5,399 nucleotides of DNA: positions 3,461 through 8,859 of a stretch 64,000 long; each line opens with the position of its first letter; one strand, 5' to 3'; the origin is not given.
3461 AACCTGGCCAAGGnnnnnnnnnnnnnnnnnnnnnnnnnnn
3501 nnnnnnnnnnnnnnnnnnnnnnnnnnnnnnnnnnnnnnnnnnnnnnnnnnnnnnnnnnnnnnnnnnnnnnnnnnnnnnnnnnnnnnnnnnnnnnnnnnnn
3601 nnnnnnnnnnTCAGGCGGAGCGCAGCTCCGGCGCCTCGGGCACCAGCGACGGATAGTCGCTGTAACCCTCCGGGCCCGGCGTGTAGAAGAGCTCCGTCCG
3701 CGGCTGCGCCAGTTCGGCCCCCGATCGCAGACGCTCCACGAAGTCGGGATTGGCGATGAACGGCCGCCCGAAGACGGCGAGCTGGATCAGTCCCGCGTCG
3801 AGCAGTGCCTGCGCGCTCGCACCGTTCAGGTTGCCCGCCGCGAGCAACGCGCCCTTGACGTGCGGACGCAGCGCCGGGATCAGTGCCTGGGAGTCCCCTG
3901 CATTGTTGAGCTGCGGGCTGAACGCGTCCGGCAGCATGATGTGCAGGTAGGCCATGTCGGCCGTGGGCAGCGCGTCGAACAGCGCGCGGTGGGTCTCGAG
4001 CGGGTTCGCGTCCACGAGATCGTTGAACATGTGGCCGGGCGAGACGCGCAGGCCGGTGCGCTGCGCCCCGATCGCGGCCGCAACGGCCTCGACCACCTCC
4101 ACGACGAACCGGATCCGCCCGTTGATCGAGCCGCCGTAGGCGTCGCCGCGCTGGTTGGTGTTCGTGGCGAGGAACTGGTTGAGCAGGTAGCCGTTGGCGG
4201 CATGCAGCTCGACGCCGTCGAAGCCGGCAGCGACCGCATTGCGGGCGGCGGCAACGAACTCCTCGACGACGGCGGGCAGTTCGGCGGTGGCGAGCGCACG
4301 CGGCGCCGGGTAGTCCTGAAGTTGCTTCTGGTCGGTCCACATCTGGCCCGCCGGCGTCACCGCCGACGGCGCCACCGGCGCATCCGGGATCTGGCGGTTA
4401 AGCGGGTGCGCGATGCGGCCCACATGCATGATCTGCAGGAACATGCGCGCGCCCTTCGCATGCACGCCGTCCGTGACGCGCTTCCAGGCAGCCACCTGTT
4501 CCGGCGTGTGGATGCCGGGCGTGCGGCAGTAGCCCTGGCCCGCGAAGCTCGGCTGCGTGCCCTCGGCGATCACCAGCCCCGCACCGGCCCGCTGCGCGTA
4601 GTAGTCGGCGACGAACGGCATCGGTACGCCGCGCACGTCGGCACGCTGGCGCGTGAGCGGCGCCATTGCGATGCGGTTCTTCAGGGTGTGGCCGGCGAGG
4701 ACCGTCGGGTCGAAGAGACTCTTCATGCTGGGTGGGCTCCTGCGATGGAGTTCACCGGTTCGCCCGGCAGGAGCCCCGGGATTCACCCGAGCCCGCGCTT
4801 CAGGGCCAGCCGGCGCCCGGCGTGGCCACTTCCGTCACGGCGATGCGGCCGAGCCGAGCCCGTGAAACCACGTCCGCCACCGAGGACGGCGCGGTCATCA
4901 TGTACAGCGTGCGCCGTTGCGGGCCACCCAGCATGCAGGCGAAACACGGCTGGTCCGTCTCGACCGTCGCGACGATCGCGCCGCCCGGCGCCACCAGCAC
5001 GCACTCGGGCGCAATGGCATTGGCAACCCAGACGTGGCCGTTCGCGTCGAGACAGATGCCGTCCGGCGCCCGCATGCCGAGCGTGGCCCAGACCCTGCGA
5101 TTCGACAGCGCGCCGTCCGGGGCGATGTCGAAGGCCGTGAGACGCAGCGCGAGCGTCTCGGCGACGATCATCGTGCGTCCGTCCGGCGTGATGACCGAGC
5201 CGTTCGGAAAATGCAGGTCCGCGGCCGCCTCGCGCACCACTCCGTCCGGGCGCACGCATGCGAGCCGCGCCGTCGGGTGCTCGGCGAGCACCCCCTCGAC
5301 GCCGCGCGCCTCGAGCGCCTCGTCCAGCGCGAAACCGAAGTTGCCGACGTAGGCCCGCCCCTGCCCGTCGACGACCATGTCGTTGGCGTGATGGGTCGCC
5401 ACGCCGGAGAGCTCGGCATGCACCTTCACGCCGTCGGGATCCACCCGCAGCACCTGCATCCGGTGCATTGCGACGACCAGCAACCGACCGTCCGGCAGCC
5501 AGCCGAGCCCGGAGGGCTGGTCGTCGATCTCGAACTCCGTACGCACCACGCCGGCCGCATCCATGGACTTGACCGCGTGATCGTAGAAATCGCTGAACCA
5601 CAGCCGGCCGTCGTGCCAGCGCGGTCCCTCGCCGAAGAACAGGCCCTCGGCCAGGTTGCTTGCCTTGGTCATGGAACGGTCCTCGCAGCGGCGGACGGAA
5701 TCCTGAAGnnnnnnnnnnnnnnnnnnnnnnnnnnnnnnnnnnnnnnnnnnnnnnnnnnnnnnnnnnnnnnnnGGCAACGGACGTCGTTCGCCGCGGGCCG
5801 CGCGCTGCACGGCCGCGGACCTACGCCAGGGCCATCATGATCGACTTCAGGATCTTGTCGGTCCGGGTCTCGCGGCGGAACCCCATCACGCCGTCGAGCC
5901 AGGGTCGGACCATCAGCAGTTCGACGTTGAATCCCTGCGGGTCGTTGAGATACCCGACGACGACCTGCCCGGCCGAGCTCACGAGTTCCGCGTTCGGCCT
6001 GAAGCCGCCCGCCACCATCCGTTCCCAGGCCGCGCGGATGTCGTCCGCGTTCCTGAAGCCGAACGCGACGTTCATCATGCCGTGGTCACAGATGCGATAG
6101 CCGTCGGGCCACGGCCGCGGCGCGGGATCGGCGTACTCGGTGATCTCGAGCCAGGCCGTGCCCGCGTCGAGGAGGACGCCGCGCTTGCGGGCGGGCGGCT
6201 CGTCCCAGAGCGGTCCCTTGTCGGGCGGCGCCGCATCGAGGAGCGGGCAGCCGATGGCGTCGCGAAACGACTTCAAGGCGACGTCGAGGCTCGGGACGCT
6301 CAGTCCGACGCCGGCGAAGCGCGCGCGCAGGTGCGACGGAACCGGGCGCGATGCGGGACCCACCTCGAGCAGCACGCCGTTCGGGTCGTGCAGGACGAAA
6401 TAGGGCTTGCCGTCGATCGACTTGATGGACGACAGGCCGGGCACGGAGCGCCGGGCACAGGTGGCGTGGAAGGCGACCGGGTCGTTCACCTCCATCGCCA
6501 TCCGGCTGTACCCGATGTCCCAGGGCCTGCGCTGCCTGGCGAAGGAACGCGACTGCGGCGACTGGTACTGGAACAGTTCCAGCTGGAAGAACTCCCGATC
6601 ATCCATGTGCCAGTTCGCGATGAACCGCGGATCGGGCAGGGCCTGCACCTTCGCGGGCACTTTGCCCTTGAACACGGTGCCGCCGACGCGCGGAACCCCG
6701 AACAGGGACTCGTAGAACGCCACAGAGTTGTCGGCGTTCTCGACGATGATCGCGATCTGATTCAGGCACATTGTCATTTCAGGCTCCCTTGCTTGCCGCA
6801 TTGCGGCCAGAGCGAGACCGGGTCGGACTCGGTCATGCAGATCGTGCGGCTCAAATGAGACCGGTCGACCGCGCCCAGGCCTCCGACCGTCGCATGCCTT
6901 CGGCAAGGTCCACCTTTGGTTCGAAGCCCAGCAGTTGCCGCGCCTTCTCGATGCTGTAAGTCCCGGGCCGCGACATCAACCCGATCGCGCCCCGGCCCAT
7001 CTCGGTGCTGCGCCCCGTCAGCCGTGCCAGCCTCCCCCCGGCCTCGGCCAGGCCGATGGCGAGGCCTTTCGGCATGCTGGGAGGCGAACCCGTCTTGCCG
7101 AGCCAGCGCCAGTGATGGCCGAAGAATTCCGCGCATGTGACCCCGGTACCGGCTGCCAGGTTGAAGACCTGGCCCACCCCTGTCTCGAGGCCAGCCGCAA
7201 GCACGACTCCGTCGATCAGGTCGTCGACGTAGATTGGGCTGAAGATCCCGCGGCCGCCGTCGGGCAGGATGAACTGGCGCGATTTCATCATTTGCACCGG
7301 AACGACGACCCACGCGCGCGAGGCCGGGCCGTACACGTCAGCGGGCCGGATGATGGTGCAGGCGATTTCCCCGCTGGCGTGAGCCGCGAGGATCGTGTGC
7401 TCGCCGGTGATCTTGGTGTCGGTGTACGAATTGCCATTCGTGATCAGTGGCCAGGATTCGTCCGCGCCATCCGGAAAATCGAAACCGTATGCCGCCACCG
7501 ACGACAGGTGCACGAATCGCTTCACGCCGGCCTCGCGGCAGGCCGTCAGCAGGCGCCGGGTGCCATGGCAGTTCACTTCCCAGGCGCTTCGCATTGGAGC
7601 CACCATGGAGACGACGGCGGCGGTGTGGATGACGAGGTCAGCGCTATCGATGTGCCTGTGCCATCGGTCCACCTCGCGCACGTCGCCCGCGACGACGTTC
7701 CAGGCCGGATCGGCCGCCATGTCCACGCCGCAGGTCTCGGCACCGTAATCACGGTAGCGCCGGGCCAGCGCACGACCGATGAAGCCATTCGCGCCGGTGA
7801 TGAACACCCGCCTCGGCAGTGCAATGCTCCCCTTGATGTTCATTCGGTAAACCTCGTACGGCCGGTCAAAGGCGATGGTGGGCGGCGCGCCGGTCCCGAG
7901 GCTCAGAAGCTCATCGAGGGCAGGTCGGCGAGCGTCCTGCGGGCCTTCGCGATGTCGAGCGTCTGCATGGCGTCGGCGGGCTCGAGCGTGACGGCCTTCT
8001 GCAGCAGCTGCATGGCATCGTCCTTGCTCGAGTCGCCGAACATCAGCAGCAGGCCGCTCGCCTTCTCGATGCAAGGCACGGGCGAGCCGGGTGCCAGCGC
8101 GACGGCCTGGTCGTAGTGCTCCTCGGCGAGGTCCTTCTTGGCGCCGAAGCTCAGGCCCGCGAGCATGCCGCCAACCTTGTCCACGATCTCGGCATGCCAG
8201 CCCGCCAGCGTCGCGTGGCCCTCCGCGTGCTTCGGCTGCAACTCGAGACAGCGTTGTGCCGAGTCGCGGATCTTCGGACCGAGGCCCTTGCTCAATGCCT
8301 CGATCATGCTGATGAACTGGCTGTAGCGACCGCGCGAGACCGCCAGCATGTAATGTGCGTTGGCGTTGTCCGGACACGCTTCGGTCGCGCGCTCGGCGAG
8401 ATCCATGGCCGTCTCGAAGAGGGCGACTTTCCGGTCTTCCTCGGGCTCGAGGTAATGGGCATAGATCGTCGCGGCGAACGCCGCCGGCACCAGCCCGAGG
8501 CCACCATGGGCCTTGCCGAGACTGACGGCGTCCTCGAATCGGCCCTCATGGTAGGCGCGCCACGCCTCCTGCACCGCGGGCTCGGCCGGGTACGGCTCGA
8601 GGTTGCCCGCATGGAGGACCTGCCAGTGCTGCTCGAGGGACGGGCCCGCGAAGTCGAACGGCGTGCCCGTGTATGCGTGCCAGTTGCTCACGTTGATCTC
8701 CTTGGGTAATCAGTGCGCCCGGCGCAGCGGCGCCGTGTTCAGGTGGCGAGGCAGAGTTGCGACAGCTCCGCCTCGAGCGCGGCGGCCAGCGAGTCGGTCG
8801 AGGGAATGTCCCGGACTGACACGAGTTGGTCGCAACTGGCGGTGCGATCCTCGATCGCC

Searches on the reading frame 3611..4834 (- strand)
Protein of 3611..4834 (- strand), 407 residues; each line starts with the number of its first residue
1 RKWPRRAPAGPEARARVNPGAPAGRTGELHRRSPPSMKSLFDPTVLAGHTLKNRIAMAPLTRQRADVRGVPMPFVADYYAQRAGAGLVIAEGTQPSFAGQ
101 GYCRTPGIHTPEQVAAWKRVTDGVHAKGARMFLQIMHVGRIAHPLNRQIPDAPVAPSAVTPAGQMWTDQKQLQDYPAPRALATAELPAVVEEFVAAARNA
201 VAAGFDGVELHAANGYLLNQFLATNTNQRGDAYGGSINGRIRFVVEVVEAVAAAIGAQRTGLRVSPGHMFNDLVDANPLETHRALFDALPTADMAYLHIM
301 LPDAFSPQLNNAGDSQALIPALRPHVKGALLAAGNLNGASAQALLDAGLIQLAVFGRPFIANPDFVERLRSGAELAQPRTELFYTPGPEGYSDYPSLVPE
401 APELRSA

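Call 75: search_protein_families(library=pfam, proteins=[window:3611-4834:-], max_evalue=0.00001)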
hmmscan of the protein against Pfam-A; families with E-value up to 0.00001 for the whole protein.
window:3611-4834:- (407 aa): 1 family
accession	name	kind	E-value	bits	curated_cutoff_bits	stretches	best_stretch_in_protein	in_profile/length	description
PF00724.26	Oxidored_FMN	-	1.3e-73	248.7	27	1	39-374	1-340/342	NADH:flavin oxidoreductase / NADH oxidase family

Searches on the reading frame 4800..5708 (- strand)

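Call 75: search_protein_families(library=pfam, proteins=[window:4800-5708:-], max_evalue=0.00001)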
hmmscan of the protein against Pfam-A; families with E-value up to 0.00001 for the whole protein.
window:4800-5708:- (302 aa): 2 families
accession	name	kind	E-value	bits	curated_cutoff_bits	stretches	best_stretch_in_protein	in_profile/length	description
PF08450.18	SGL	-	6.1e-45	154.2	26.3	1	25-273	1-245/246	SMP-30/Gluconolactonase/LRE-like region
PF24684.1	Vgb_lyase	-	5.1e-06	25.9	50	0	32-99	64-133/290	Virginiamycin B lyase family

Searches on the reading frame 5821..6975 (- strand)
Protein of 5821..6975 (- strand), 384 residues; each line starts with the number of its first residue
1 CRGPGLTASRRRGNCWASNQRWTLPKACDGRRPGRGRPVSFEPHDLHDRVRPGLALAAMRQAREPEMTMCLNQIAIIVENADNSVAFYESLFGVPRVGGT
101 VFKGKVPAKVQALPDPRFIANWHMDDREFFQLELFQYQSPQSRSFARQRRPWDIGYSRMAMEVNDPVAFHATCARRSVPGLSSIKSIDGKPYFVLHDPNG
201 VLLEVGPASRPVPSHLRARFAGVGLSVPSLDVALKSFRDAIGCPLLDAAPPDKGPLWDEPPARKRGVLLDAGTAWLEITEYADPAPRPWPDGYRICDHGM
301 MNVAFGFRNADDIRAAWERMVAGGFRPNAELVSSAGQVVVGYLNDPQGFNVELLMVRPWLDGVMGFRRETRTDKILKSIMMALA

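Call 19: search_protein_families(library=pfam, proteins=[window:5821-6975:-], max_evalue=0.001)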
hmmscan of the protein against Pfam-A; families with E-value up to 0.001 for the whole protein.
window:5821-6975:- (384 aa): 2 families
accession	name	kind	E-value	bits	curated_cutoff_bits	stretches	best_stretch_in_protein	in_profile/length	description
PF00903.31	Glyoxalase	-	3.3e-14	53.7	20.6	1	223-353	5-121/121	Glyoxalase/Bleomycin resistance protein/Dioxygenase superfamily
PF13669.12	Glyoxalase_4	-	0.00035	21.3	27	0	72-156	1-74/109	Glyoxalase/Bleomycin resistance protein/Dioxygenase superfamily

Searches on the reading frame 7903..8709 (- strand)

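Call 19: search_protein_families(library=pfam, proteins=[window:7903-8709:-], max_evalue=0.001)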
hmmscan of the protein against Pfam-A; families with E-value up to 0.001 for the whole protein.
window:7903-8709:- (268 aa): 3 families
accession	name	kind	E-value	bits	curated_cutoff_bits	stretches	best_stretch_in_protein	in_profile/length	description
PF13428.12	TPR_14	-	7.9e-08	32.7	23.5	0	98-123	17-42/44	Tetratricopeptide repeat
PF13431.12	TPR_17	-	2.4e-06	27.8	24.4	0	104-124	1-21/34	Tetratricopeptide repeat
PF13414.12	TPR_11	-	0.00039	20.5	26.8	0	106-124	18-36/42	TPR repeat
